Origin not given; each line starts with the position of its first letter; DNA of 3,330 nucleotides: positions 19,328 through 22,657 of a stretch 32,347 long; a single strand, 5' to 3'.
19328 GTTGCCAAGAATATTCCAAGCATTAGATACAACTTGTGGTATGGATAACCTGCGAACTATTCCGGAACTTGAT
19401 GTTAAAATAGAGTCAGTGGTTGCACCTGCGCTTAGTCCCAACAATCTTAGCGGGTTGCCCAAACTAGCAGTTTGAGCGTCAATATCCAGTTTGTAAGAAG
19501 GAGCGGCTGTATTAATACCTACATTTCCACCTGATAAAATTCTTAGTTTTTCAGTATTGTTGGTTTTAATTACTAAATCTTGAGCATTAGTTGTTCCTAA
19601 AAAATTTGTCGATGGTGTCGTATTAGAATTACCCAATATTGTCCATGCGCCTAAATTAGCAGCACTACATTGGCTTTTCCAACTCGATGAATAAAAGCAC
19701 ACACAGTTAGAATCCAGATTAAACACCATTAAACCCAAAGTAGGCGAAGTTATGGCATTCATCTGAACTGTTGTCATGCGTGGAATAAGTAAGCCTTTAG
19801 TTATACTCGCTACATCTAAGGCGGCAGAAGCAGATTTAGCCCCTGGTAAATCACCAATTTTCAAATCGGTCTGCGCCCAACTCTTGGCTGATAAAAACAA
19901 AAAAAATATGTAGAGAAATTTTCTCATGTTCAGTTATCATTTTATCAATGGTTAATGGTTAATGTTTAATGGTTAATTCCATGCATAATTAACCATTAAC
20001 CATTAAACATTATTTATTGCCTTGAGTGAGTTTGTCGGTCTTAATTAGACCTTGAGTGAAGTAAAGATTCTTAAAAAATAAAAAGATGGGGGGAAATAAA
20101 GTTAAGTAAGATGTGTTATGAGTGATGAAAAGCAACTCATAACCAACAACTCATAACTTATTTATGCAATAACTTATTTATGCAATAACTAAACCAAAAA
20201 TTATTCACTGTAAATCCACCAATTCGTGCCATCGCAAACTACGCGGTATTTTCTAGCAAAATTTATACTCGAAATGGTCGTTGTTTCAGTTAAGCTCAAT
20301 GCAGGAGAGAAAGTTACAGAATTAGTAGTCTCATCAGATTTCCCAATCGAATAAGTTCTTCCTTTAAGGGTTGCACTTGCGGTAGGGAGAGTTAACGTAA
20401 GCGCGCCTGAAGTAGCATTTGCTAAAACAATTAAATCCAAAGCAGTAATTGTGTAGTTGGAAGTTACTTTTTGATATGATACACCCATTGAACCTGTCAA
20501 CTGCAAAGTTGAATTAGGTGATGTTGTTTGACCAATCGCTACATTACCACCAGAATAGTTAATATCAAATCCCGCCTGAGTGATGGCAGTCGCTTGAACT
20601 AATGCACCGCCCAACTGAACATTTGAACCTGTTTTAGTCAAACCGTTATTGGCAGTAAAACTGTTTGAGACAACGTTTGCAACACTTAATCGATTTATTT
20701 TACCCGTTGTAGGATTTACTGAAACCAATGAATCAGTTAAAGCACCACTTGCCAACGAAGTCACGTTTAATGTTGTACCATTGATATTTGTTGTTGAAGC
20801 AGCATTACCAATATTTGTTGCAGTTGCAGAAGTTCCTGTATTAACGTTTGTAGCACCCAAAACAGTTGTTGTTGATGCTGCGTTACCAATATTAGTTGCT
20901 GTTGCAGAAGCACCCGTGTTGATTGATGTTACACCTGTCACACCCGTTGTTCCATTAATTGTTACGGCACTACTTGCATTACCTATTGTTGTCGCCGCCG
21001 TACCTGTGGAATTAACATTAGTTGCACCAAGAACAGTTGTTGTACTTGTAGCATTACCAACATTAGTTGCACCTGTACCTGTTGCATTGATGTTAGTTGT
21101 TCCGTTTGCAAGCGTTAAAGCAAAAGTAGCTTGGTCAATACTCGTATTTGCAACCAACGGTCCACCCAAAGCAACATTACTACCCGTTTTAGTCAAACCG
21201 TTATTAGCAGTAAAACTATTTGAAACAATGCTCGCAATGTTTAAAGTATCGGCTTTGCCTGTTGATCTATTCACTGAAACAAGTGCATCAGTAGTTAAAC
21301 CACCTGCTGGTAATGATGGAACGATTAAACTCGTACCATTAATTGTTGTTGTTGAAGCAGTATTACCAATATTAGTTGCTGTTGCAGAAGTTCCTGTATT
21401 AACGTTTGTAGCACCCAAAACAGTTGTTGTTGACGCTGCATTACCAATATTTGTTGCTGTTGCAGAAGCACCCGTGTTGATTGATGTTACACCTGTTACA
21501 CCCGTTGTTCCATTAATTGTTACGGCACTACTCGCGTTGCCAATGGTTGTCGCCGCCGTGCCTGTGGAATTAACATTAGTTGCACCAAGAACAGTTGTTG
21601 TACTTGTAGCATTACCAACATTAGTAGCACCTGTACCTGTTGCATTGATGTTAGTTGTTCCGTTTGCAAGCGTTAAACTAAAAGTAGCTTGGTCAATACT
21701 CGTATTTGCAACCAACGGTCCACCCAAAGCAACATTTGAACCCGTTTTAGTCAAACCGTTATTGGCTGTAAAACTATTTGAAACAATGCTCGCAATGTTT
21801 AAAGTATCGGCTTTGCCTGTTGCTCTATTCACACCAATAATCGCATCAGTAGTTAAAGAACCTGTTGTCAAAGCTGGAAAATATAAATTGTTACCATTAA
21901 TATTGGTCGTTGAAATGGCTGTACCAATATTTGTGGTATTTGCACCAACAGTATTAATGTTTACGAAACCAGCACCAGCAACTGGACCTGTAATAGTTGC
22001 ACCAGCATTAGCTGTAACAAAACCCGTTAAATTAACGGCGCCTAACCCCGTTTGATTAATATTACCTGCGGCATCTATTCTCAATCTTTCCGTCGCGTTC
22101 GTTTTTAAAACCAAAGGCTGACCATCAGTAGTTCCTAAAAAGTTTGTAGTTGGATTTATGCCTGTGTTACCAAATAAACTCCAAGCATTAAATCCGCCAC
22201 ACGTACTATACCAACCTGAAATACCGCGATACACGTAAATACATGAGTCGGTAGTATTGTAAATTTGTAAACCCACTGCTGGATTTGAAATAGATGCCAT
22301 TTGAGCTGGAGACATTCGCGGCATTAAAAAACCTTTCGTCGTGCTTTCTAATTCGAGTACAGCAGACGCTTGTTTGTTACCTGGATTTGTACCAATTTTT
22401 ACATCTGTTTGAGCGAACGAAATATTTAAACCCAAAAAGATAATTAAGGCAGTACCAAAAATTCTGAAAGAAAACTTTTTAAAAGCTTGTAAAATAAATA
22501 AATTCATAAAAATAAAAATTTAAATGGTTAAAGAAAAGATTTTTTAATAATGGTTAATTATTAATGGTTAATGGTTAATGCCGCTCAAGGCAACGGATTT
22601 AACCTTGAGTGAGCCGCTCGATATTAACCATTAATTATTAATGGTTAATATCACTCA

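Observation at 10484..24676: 14-kb single-strand island of four fibrous or giant surface proteins mixing T9SS, SprB/Kelch adhesin modules and phage-tail-fibre chaperone chemistry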

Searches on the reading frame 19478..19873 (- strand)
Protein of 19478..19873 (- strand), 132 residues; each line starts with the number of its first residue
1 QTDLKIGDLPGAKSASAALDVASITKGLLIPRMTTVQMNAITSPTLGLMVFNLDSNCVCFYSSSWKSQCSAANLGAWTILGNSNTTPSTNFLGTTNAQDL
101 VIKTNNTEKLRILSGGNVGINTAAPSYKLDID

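Call 47: find_related_loci(query=A2, collection=genome_contigs, flank=10000)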
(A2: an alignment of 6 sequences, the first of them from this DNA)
Query A2 (132 aa) in genome_contigs; peptide patterns used: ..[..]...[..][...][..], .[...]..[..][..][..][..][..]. (x = any residue, [..] = any of these).
599 stretches matched a pattern (row limit reached: there are more); 563 encode a relative of the query (tblastn E <= 1e-3); the best 80 are kept; 80 distinct loci.
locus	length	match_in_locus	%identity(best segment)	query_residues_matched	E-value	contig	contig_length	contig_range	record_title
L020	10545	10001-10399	50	1-132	4e-39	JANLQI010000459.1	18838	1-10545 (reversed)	MAG: Saprospiraceae bacterium isolate OTE_38_metabat_221 OTE_38_k141_2458623, whole genome shotgun sequence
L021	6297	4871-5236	53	15-130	2e-34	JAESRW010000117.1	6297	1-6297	MAG: Flavobacteriales bacterium isolate NORP269 Contig_source1383C_17768, whole genome shotgun sequence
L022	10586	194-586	48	12-132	9e-33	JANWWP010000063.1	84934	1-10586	MAG: Flavobacteriales bacterium isolate SKYG25 k141_733358, whole genome shotgun sequence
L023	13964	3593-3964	48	15-132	2e-32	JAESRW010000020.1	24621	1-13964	MAG: Flavobacteriales bacterium isolate NORP269 Contig_source1383C_3999, whole genome shotgun sequence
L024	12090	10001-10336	47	1-112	2e-32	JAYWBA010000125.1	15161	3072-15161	MAG: Saprospiraceae bacterium isolate GL93_DN_metabinner_2 GL93_DN_metabinner_2_124, whole genome shotgun sequence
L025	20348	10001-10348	51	16-131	1e-31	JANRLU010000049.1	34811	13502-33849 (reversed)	MAG: Thermonemataceae bacterium isolate bins.222 k141_1490868, whole genome shotgun sequence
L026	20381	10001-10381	47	7-131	3e-31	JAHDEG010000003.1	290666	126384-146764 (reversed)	MAG: Flavobacteriales bacterium isolate MAG-176 ND_6, whole genome shotgun sequence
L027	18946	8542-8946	56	1-132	4e-48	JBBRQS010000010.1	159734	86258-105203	MAG: Chitinophagales bacterium isolate metawrap_la1_62 W_la1_62_k141_1961772L_159734_cov_25.7271, whole genome shotgun s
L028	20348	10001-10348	46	15-132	2e-30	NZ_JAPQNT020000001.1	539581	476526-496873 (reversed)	Flavobacterium sp. SUN046 contig1, whole genome shotgun sequence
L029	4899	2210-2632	45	1-131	1e-29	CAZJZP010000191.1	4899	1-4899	MAG TPA_asm: uncultured Prolixibacteraceae bacterium isolate binchicken_co42_425 genome assembly, contig: NODE_34508_len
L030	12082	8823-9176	52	15-126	2e-32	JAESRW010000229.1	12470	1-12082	MAG: Flavobacteriales bacterium isolate NORP269 Contig_source1383C_8410, whole genome shotgun sequence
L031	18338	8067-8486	46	1-130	1e-29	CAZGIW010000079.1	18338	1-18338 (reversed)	MAG TPA_asm: uncultured Bacteroidales bacterium isolate SRP241326_co1_354 genome assembly, contig: NODE_4381_length_1833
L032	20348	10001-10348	49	15-131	2e-28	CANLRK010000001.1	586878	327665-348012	uncultured Flavobacteriaceae bacterium isolate N1E193-Z.fasta genome assembly, contig: NODE_1, whole genome shotgun sequ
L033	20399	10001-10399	45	3-132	3e-28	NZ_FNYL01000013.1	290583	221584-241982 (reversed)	Dyadobacter sp. SG02, whole genome shotgun sequence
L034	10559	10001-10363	44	14-131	4e-28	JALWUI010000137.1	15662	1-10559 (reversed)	MAG: Candidatus Kapaibacterium sp. isolate M2_metabat2_scaf2bin.264 M2_NODE_4330_length_15662_cov_3.385195, whole genome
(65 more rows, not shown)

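Call 75: find_related_loci(query=A2, collection=viral_contigs, flank=10000)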
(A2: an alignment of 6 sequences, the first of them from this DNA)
Query A2 (132 aa) in viral_contigs; peptide patterns used: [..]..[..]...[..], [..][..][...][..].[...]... (x = any residue, [..] = any of these).
222 stretches matched a pattern; 113 encode a relative of the query (tblastn E <= 1e-3); the best 80 are kept; 80 distinct loci.
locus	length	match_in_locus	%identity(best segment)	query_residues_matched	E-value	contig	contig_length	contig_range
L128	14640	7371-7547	68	74-132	2e-22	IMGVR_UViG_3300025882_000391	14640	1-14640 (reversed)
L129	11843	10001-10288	43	13-106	1e-20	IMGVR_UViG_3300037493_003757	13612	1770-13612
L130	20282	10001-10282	44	15-112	1e-19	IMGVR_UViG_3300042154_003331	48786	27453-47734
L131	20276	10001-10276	42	15-108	9e-19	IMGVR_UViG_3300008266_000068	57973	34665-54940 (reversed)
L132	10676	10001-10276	43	15-108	1e-18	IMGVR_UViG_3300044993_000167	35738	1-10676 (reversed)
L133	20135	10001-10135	73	77-121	1e-17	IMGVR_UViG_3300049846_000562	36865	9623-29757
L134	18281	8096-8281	48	70-131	2e-14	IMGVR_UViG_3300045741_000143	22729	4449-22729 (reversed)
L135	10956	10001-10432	28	17-112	5e-14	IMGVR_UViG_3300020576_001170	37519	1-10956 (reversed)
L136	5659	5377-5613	48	1-81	6e-14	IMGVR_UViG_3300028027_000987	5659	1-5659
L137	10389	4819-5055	48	1-81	8e-14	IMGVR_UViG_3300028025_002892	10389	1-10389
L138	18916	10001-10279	35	17-131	8e-14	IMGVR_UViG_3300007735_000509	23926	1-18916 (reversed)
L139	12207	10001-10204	43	65-131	5e-13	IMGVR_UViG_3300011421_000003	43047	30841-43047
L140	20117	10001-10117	64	75-113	7e-13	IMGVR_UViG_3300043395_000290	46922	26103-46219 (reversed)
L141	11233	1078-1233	58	15-65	1e-12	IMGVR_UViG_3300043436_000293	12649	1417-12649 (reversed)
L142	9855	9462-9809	32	11-126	1e-12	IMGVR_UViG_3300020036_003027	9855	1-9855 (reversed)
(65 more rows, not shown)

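Call 76: predict_structure(alignment_id=A1)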
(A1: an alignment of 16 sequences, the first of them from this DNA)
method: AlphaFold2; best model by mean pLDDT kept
length: 132 residues; sequences in the alignment: 16
mean_pLDDT: 72.8   pTM: 0.44
mean pLDDT of the five models: 72.8, 70.7, 68.7, 65.3, 61.2
residues with pLDDT >= 90: 31; 70-90: 48; 50-70: 33; < 50: 20
segments of 3 or more residues with pLDDT < 50: 1-10, 79-86
pLDDT, mean of each block of 10 residues (from residue 1): 38 54 68 96 90 92 88 60 45 67 84 85 80 64
secondary structure, 60 per line:
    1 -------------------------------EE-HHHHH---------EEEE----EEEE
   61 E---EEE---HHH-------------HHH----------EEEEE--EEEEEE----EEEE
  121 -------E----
elements in order: H35-39 E49-52 E57-61 E65-67 E100-104 E107-112 E117-120

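Call 79: fold_search(model_id=the predicted structure, library=pdb)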
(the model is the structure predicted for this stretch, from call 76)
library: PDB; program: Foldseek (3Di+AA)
matches with E <= 10: 76; with E <= 0.001: 0
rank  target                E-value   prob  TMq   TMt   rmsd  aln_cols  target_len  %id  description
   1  5w6f_A                1.6e-01  0.99  0.27  0.06   2.3        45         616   20  Crystal structure of Bacteriophage CBA120 tailspike protein 3 (TSP3, orf212) (released 2018-10-24)
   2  7rej_B                2.6e-01  0.57  0.26  0.15   8.1        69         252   16  Tailspike protein 4 (TSP4) from phage CBA120, residues 1-335, obtained in the presence of NaK-Tartrate (released 2022-02-23)
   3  6nw9_B                3.8e-01  0.91  0.28  0.07   3.3        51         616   18  CRYSTAL STRUCTURE OF A TAILSPIKE PROTEIN 3 (TSP3, ORF212) FROM ESCHERICHIA COLI O157:H7 BACTERIOPHAGE CBA120 (released 2019-06-05)
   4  7rfo_A                3.8e-01  0.44  0.26  0.11   8.0        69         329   13  SeMet Tailspike protein 4 (TSP4) phage CBA120, residues 1-335, obtained in the presence of LiSO4 (released 2022-02-23)
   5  7rej_A                4.1e-01  0.51  0.26  0.12   8.0        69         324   16  Tailspike protein 4 (TSP4) from phage CBA120, residues 1-335, obtained in the presence of NaK-Tartrate (released 2022-02-23)
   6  8ond_B                4.9e-01  0.13  0.25  0.11  16.4       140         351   18  Structure of the C-terminal domains of the Bdellovibrio bacteriovorus Bd2133 fibre (released 2023-10-25)
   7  6wwx_C                4.9e-01  0.08  0.23  0.12  19.1       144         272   14  Crystal structure of truncated bacteriophage hyaluronan lyase HylP in complex with unsaturated hyaluronan tetra-saccha (released 2021-05-12)
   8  7rfo_B                5.6e-01  0.41  0.26  0.11   8.1        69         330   16  SeMet Tailspike protein 4 (TSP4) phage CBA120, residues 1-335, obtained in the presence of LiSO4 (released 2022-02-23)
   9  6wxa_A                7.2e-01  0.08  0.23  0.12  19.1       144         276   14  Crystal structure of truncated Streptococcal bacteriophage hyaluronidase complexed with unsaturated hyaluronan hexa-sa (released 2021-05-12)
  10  7rfo_C                7.7e-01  0.33  0.27  0.12   7.9        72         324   15  SeMet Tailspike protein 4 (TSP4) phage CBA120, residues 1-335, obtained in the presence of LiSO4 (released 2022-02-23)
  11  6x3m_F                7.7e-01  0.06  0.20  0.08  19.8       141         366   17  Crystal structure of full-length Streptococcal bacteriophage hyaluronidase in complex with unsaturated hyaluronan octa (released 2021-06-09)
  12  8onc_A                8.2e-01  0.98  0.22  0.20   0.8        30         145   40  Structure of the C-terminal beta helix domain of the Bdellovibrio bacteriovorus Bd3182 fibre (released 2023-10-25)
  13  8ond_A                8.2e-01  0.11  0.25  0.11  16.4       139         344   17  Structure of the C-terminal domains of the Bdellovibrio bacteriovorus Bd2133 fibre (released 2023-10-25)
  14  6wxa_B                8.2e-01  0.07  0.23  0.12  19.1       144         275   14  Crystal structure of truncated Streptococcal bacteriophage hyaluronidase complexed with unsaturated hyaluronan hexa-sa (released 2021-05-12)
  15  6nw9_C                8.7e-01  0.69  0.29  0.07   3.1        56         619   18  CRYSTAL STRUCTURE OF A TAILSPIKE PROTEIN 3 (TSP3, ORF212) FROM ESCHERICHIA COLI O157:H7 BACTERIOPHAGE CBA120 (released 2019-06-05)
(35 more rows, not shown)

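Call 102: search_protein_families(library=pfam, proteins=[L033:6659-9757:-, L033:9941-11473:+, L033:11512-12999:+, L033:13300-14787:+, L033:14895-16097:+], max_evalue=0.001)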
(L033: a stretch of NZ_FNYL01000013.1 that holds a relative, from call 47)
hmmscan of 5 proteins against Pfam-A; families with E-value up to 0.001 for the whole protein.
L033:6659-9757:- (1032 aa): 2 families
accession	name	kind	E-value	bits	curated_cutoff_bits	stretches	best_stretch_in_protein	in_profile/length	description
PF02518.31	HATPase_c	-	4.9e-14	53.2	26.4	1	905-1012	2-108/111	Histidine kinase-, DNA gyrase B-, and HSP90-like ATPase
PF07494.17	Reg_prop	-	5e-14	51.1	20.4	0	45-67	1-23/24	Two component regulator propeller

L033:9941-11473:+ (510 aa): 1 family
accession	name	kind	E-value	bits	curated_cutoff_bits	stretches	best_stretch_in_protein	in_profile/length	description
PF13884.11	Peptidase_S74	-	1.5e-11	44.9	22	1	361-427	1-57/58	Chaperone of endosialidase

L033:11512-12999:+ (495 aa): 1 family
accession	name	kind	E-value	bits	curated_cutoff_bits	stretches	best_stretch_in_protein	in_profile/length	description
PF18962.6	Por_Secre_tail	-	9.8e-10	39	27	1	421-490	1-67/75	Secretion system C-terminal sorting domain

L033:13300-14787:+ (495 aa): 2 families
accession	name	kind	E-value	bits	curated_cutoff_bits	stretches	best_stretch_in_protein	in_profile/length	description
PF20597.4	pAdhesive_15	-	3.1e-45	155.5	23.8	1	57-308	5-253/254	Putative Ice-binding-like adhesive domain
PF18962.6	Por_Secre_tail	-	9.5e-11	42.3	27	1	424-493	1-75/75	Secretion system C-terminal sorting domain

L033:14895-16097:+ (400 aa): 1 family
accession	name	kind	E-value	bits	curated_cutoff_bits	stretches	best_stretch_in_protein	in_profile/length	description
PF06224.18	AlkZ-like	-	2.2e-52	179.2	25.9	1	38-349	1-313/329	DNA glycosylase AlkZ-like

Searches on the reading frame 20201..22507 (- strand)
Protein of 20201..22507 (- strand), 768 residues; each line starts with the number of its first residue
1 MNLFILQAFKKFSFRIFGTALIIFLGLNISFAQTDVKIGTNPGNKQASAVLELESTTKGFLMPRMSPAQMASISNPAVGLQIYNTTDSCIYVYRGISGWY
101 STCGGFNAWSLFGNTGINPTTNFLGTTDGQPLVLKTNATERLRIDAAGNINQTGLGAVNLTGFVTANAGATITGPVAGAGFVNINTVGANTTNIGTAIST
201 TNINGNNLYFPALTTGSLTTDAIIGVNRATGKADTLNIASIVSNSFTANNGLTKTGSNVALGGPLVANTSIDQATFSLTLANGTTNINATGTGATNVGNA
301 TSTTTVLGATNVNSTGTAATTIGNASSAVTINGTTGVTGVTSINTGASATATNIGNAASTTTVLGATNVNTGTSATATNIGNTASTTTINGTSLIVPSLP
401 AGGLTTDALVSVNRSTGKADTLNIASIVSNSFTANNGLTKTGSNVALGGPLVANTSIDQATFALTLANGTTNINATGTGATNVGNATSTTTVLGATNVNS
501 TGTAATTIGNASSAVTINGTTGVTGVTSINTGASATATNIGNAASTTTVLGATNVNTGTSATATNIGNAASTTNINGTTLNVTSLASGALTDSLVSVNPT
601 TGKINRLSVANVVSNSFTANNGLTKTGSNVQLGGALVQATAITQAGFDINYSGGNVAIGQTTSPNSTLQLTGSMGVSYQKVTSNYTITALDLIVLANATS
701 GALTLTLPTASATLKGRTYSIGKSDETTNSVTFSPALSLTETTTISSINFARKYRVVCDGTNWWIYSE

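Call 3: search_protein_families(library=pfam, proteins=[window:20201-22507:-], max_evalue=0.01)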
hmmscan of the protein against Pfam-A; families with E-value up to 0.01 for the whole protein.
window:20201-22507:- (768 aa): 0 families

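Call 4: search_protein_families(library=ncbifam, proteins=[window:20201-22507:-], max_evalue=0.01)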
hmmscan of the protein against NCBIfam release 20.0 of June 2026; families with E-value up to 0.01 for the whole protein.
window:20201-22507:- (768 aa): 0 families

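Call 38: search_solved_structures(query=window:20201-22507:-, max_evalue=0.01)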
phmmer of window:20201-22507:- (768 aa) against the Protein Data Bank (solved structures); distinct sequences matched with E-value up to 0.01: 0.

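Call 40: search_protein_families(library=pfam, proteins=[window:20201-22507:-], max_evalue=10)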
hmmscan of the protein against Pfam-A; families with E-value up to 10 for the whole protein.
window:20201-22507:- (768 aa): 1 family
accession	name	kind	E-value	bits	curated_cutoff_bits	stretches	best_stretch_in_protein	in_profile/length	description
PF02914.21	DDE_2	-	0.13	12.4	23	0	449-485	171-207/221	Bacteriophage Mu transposase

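Call 41: search_protein_families(library=phrogs, proteins=[window:20201-22507:-], max_evalue=0.001)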
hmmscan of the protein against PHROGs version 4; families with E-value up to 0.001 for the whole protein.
window:20201-22507:- (768 aa): 0 families

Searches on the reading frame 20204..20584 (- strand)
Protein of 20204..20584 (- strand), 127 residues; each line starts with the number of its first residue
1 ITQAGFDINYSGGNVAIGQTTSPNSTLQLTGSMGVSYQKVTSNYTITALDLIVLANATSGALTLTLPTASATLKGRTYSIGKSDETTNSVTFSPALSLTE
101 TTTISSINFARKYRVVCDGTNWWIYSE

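Call 87: search_solved_structures(query=window:20204-20584:-, max_evalue=10)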
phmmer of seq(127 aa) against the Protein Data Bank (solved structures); distinct sequences matched with E-value up to 10: 0.
